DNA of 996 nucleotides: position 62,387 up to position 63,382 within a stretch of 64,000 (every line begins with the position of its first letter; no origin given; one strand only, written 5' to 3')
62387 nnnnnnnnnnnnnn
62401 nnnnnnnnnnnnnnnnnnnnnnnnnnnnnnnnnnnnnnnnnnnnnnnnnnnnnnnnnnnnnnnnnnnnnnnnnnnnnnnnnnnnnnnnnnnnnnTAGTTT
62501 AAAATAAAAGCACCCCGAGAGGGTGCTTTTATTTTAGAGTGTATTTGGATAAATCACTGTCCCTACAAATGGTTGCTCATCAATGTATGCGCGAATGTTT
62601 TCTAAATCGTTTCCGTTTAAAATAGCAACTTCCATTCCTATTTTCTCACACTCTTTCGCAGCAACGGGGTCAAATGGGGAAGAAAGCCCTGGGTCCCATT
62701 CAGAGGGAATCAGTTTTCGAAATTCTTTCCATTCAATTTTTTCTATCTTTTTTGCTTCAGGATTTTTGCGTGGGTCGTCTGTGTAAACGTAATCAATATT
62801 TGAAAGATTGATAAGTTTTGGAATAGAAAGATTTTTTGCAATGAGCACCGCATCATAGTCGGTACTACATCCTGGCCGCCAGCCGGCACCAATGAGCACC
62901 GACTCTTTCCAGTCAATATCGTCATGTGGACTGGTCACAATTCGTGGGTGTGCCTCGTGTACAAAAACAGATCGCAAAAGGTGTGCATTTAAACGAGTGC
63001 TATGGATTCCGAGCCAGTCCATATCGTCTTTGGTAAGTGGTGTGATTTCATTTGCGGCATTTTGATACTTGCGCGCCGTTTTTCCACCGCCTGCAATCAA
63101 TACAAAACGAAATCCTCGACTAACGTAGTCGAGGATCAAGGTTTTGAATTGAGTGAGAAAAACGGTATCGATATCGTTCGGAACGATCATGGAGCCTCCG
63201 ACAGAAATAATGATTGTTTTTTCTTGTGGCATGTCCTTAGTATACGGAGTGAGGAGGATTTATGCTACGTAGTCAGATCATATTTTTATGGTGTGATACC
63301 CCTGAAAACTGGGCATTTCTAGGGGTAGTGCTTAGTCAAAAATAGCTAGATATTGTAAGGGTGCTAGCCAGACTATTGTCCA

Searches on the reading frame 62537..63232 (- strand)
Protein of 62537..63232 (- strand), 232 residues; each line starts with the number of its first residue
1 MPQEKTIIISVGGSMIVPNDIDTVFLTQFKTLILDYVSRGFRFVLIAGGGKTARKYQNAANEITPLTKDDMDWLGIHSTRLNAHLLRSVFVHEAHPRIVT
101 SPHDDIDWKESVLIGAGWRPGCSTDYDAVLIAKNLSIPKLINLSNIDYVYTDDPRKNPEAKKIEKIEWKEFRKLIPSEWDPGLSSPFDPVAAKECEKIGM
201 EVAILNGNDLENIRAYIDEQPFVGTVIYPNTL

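Call 75: find_encoding_contigs(protein=window:62537-63232:-, flank=10000, max_places=3)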
Protein window:62537-63232:- (232 aa): 6 contigs read that carry it; 3 places shown.
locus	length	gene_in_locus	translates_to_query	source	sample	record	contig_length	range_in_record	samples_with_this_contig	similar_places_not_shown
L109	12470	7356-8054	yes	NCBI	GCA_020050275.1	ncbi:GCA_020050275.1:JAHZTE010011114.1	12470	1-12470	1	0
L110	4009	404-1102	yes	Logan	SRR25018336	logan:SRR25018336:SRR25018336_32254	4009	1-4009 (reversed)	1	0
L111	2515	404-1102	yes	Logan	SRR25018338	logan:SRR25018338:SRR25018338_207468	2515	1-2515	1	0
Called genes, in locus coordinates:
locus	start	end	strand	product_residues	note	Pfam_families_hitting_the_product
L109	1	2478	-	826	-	?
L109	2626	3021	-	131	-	PF08570:DUF1761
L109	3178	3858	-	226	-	PF00590:TP_methylase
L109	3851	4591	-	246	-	PF06161:DUF975, PF25231:DUF7847 (weak)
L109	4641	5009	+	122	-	-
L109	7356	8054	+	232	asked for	PF00696:AA_kinase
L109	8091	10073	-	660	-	PF00004:AAA, PF23902:AAA_lid_PRS2_C (faint), PF17862:AAA_lid_3, PF01434:Peptidase_M41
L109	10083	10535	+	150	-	PF01668:SmpB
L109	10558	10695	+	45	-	-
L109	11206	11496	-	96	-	-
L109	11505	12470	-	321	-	?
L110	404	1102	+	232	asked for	PF00696:AA_kinase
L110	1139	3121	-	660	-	PF00004:AAA, PF23902:AAA_lid_PRS2_C (faint), PF17862:AAA_lid_3, PF01434:Peptidase_M41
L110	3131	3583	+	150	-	PF01668:SmpB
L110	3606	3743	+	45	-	-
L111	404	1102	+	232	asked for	PF00696:AA_kinase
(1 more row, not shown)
